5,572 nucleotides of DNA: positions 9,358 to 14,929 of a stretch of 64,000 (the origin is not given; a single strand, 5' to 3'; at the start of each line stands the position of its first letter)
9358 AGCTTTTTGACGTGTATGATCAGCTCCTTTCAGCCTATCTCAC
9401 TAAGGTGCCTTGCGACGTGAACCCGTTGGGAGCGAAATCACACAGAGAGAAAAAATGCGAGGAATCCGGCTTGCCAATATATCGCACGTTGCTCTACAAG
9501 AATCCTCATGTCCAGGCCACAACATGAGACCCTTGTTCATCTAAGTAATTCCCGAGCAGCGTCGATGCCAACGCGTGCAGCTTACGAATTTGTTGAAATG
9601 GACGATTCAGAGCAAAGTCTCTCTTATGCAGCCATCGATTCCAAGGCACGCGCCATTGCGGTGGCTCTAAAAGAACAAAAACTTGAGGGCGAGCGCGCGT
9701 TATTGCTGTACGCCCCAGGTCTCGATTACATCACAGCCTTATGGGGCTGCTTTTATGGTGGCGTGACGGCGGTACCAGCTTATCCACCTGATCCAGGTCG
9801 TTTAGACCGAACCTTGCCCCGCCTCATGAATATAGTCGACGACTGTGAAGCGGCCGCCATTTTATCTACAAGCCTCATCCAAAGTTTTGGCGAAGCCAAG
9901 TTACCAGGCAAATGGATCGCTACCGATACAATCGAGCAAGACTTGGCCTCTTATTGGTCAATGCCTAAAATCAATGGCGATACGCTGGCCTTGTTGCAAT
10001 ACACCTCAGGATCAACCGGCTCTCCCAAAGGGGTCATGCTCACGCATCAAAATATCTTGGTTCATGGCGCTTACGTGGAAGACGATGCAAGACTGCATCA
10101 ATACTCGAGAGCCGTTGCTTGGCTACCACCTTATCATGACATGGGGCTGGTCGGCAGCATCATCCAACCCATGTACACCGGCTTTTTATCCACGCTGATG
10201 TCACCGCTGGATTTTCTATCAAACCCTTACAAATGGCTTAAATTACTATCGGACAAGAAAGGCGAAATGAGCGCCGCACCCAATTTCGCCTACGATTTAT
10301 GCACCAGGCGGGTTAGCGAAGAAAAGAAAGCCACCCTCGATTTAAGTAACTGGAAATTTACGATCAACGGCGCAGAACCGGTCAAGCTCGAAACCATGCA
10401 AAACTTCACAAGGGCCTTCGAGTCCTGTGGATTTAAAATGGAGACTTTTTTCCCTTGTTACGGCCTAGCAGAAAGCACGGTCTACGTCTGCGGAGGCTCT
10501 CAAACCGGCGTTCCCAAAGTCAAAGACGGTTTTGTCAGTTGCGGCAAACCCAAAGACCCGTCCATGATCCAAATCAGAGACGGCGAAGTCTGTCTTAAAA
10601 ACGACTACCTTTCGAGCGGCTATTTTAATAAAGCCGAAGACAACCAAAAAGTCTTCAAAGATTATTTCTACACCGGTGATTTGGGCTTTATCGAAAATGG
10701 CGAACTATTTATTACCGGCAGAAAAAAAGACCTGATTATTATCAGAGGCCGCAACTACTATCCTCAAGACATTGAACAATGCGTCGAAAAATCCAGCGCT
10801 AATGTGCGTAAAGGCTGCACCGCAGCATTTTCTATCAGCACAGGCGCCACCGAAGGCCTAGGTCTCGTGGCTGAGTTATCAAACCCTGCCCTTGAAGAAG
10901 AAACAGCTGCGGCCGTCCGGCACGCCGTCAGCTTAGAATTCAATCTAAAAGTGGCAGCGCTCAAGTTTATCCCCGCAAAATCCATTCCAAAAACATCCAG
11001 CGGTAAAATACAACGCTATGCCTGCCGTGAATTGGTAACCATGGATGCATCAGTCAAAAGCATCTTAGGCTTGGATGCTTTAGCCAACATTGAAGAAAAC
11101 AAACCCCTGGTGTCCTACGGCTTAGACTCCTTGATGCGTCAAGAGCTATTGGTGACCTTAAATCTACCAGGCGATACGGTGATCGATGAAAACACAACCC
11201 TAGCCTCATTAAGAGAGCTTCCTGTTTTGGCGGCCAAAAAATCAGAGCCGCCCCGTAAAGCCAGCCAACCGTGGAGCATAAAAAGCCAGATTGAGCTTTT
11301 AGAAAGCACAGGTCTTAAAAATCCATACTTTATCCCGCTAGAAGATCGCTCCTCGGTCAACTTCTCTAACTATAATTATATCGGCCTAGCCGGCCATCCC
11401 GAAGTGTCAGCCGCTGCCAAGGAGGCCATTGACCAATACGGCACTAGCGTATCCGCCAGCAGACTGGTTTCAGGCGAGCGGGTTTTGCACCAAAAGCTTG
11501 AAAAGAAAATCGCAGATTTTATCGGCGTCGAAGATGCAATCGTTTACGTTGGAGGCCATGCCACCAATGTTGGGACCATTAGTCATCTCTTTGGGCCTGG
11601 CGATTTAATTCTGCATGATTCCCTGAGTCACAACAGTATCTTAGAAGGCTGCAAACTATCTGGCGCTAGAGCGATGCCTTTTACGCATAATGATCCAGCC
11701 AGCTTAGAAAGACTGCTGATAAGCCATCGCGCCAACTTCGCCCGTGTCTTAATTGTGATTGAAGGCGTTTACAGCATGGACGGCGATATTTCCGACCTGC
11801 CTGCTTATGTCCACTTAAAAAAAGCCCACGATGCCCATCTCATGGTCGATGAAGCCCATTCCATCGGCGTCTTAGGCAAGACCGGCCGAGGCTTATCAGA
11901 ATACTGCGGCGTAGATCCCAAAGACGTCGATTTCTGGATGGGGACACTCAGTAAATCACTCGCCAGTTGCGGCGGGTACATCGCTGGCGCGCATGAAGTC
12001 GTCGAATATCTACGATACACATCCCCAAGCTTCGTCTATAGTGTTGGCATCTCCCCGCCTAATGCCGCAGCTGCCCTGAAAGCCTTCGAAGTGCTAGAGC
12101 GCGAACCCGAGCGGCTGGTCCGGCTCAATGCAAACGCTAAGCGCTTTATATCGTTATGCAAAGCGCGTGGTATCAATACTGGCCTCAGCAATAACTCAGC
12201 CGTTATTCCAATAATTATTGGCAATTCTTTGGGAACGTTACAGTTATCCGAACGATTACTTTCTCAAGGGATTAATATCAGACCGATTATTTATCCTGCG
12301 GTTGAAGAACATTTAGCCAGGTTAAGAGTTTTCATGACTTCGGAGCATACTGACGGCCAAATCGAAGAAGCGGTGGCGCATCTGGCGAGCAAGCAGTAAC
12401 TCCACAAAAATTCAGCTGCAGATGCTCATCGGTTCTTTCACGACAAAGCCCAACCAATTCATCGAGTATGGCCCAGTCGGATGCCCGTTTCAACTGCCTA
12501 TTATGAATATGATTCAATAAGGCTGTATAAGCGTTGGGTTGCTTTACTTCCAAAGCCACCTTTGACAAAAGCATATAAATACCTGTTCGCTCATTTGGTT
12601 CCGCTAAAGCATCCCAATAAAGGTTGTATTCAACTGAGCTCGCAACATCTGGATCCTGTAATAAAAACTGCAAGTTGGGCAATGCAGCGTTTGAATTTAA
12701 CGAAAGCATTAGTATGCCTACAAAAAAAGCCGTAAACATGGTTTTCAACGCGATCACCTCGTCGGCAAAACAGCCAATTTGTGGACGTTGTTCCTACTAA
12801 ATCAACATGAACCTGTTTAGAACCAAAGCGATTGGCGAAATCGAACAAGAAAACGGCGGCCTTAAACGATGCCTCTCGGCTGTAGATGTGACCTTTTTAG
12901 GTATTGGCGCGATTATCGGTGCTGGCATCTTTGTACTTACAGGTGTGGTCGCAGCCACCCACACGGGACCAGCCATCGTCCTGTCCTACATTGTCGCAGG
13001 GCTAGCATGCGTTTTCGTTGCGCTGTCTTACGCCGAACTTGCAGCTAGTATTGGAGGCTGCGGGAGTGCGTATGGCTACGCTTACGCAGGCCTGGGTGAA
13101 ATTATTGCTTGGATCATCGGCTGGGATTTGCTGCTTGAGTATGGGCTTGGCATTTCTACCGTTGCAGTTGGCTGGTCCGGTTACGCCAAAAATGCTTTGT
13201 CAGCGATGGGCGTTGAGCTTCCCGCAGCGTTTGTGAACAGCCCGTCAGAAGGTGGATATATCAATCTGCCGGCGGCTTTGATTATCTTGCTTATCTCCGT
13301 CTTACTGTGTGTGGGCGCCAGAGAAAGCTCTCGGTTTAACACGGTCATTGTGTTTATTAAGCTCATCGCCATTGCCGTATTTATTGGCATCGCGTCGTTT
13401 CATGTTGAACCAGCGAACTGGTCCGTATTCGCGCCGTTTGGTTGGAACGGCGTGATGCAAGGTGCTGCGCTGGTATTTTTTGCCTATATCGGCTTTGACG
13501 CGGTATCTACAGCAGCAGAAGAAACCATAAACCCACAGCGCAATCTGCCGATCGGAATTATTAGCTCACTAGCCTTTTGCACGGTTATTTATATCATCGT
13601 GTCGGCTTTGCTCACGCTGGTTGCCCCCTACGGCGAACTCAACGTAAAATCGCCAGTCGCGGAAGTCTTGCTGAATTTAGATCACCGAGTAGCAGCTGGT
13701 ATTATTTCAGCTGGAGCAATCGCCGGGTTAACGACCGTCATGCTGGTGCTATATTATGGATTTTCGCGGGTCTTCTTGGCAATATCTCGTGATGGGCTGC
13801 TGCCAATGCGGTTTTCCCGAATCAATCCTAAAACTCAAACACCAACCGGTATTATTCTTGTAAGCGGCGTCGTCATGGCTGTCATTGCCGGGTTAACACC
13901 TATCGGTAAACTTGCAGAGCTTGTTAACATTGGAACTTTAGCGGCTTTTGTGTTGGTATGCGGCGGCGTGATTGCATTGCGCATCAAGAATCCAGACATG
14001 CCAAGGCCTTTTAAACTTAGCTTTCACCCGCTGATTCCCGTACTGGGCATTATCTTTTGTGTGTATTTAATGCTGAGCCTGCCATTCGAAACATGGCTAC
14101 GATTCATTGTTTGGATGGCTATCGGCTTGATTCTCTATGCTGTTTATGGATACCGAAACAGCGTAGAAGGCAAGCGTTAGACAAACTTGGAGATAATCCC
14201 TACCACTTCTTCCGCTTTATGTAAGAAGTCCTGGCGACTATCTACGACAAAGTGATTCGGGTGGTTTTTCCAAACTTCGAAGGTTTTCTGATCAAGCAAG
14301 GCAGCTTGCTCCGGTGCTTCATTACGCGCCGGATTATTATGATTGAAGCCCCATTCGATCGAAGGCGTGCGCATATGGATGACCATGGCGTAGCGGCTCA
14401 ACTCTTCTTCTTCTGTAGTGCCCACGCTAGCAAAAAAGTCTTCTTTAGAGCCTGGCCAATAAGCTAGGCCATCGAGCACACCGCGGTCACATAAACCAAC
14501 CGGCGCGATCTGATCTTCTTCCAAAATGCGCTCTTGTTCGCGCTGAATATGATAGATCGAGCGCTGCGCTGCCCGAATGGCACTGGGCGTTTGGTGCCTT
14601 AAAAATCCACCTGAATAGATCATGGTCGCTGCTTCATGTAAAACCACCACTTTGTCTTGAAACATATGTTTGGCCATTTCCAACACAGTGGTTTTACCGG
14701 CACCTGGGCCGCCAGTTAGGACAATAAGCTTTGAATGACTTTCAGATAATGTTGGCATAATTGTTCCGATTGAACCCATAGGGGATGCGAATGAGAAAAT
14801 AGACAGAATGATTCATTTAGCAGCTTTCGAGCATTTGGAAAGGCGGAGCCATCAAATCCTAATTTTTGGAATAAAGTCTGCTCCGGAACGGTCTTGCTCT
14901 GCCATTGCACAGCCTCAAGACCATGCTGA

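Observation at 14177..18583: Coupled GH3 - inositol-phosphate synthase - DegT aminotransferase - P-loop kinase operon: candidate N-acyl-aminocyclitol pathway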

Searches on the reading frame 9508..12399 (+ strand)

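Call 3: search_protein_families(library=pfam, proteins=[window:9508-12399:+])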
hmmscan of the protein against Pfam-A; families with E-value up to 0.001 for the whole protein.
window:9508-12399:+ (963 aa): 5 families
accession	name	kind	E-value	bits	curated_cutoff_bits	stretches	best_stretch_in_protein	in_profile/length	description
PF00155.27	Aminotran_1_2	-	1.6e-51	176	19.7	1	617-959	4-361/361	Aminotransferase class I and II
PF00501.34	AMP-binding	-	3.2e-43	148.4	29.9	1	16-373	4-384/384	AMP-binding enzyme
PF00266.25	Aminotran_5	-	1.2e-05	24.9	21.5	1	632-787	14-181/371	Aminotransferase class-V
PF23024.1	AMP-dom_DIP2-like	-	3.1e-05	24.4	27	1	408-505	2-95/110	Disco-interacting protein 2-like, AMP domain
PF01053.26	Cys_Met_Meta_PP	-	0.00042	19.4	27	1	661-789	54-181/381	Cys/Met metabolism PLP-dependent enzyme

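Call 4: search_protein_families(library=ncbifam, proteins=[window:9508-12399:+])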
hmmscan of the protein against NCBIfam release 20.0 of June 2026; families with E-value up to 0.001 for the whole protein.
window:9508-12399:+ (963 aa): 108 families (the best 25 are shown)
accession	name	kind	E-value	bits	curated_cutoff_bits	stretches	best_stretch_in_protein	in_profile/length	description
NF004282.0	PRK05691.1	subfamily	1.2e-124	416.5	4090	2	7-332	9-342/4334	non-ribosomal peptide synthase/polyketide synthase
TIGR00858.1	bioF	equivalog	6.9e-108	360.6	426.45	1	611-959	18-364/365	8-amino-7-oxononanoate synthase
NF006624.1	PRK09192.1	subfamily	5.3e-98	328.8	600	2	35-327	42-341/567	fatty acyl-AMP ligase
NF047600.1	SerpalmtaseCFB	equivalog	6.3e-95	318.1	640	1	611-960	40-386/395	serine palmitoyltransferase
NF005394.0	PRK06939.1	equivalog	4.8e-94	315.3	460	1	612-959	40-387/397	glycine C-acetyltransferase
NF004509.1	PRK05850.1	subfamily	1.2e-93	314.4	775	2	7-338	3-348/578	fatty-acid--AMP ligase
NF038339.3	FAAL_FadD32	equivalog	2.4e-93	313.3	975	2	4-338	15-359/625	long-chain-fatty-acid--AMP ligase FadD32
NF009124.0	PRK12476.1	subfamily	1.9e-91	307.1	922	2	4-332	31-369/612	fatty acyl-AMP ligase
TIGR01825.1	gly_Cac_T_rel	subfamily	1.8e-88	296.8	535.4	1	608-958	27-374/385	BioF/Kbl family PLP-dependent acyltransferase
NF047599.1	SerpalmtaseBetaP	equivalog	1.5e-87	293.8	500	1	611-960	40-387/394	serine palmitoyltransferase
NF005850.0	PRK07768.1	subfamily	1.3e-84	284.4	572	2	32-328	24-324/545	long-chain-fatty-acid--CoA ligase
NF040633.1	FadD32_Coryne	exception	1.8e-80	271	875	2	34-338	59-384/614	FadD32-like long-chain-fatty-acid--AMP ligase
NF038337.1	FAAL_FadD21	exception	3.6e-80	270.1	1100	2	6-338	3-349/579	fatty-acid--AMP ligase FAAL21/FadD21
TIGR01822.1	2am3keto_CoA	equivalog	1.3e-77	261.4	493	1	613-957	37-381/393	glycine C-acetyltransferase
TIGR01821.1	5aminolev_synth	equivalog_domain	7.3e-69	232.6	338.55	1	620-959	51-390/402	5-aminolevulinate synthase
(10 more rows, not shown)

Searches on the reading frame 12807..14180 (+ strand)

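Call 3: search_protein_families(library=pfam, proteins=[window:12807-14180:+])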
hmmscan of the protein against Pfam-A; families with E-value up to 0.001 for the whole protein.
window:12807-14180:+ (457 aa): 3 families
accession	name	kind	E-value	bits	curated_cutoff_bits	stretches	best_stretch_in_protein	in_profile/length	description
PF13520.12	AA_permease_2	-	5.2e-51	174.3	27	1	23-429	1-413/427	Amino acid permease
PF00324.27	AA_permease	-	1e-32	113.9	24.6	1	27-431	1-426/470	Amino acid permease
PF13906.12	AA_permease_C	-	2.3e-14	53.7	27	1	403-452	2-51/51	C-terminus of AA_permease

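Call 4: search_protein_families(library=ncbifam, proteins=[window:12807-14180:+])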
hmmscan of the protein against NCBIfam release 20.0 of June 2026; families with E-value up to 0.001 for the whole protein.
window:12807-14180:+ (457 aa): 29 families (the best 25 are shown)
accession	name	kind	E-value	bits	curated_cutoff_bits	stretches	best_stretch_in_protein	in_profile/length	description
NF053761.1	BrChAATpBcaP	equivalog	1.2e-179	598.1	690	1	3-453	1-457/460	branched-chain amino acid transporter BcaP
TIGR00909.1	2A0306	subfamily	5.3e-138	460.5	556.8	1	19-447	1-429/429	amino acid transporter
TIGR00906.1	2A0303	subfamily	6.8e-113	378.1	681.7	2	3-394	13-429/602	cationic amino acid transport permease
TIGR00908.1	2A0305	equivalog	1.1e-29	103.6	381.75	1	19-449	5-431/442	ethanolamine permease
TIGR00911.1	2A0308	subfamily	1.6e-29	102.7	701.8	1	14-446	39-469/505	L-type amino acid transporter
TIGR00905.1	2A0302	subfamily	2.4e-26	92.6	409.05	1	22-449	8-437/473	basic amino acid/polyamine antiporter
TIGR01773.1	GABAperm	equivalog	3.9e-16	58.8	678.1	1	22-427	13-423/452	GABA permease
NF008484.0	PRK11387.1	equivalog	5.8e-16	58.5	716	1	13-446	6-449/471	S-methylmethionine permease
NF007938.0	PRK10655.1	equivalog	4.2e-15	55.9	409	1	22-453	7-433/438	putrescine-ornithine antiporter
TIGR00907.1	2A0304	subfamily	1.1e-14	54.3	598.3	1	19-386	10-395/482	amino acid permease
NF008094.0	PRK10836.1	subfamily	2.3e-14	53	735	1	14-439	8-450/489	amino acid permease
NF007929.0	PRK10644.1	equivalog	3.3e-14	52.4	574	1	25-446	12-426/445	arginine/agmatine antiporter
TIGR03428.1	ureacarb_perm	hypoth_equivalog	4.7e-14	52.1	740.45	1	39-388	32-381/475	permease, urea carboxylase system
NF008272.0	PRK11049.1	equivalog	3.2e-13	49.5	732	1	11-361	11-365/470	D-serine/D-alanine/glycine transporter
NF007602.0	PRK10249.1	equivalog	6.5e-13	48.4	851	1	13-418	13-421/458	phenylalanine transporter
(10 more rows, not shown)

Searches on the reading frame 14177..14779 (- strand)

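Call 3: search_protein_families(library=pfam, proteins=[window:14177-14779:-])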
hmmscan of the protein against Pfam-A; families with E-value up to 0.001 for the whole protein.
window:14177-14779:- (200 aa): 5 families
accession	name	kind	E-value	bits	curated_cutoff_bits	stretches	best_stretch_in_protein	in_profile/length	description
PF13521.12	AAA_28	-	1e-21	78.3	27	1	19-184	2-160/164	AAA domain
PF06414.18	Zeta_toxin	-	1.3e-05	25.1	22.3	1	10-48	10-50/199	Zeta toxin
PF13245.12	AAA_19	-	6.8e-05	23.5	25.1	1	13-42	8-37/134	AAA domain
PF13604.12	AAA_30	-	0.00015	22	27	1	10-43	12-45/191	AAA domain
PF13401.12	AAA_22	-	0.00035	21.3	27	1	14-47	3-39/130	AAA domain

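Call 4: search_protein_families(library=ncbifam, proteins=[window:14177-14779:-])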
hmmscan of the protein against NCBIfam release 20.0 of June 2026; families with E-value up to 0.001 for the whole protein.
window:14177-14779:- (200 aa): 3 families
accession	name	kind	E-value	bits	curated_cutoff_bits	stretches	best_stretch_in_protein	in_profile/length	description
TIGR01448.2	helicase_RecD2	equivalog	1.9e-05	23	500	1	15-42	330-357/713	SF1B family DNA helicase RecD2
NF033197.0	F430_CfbE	equivalog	0.00046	19.2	250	1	10-102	93-188/430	coenzyme F430 synthase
TIGR00041.1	DTMP_kinase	equivalog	0.00066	19.4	83.25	0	16-108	4-106/196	dTMP kinase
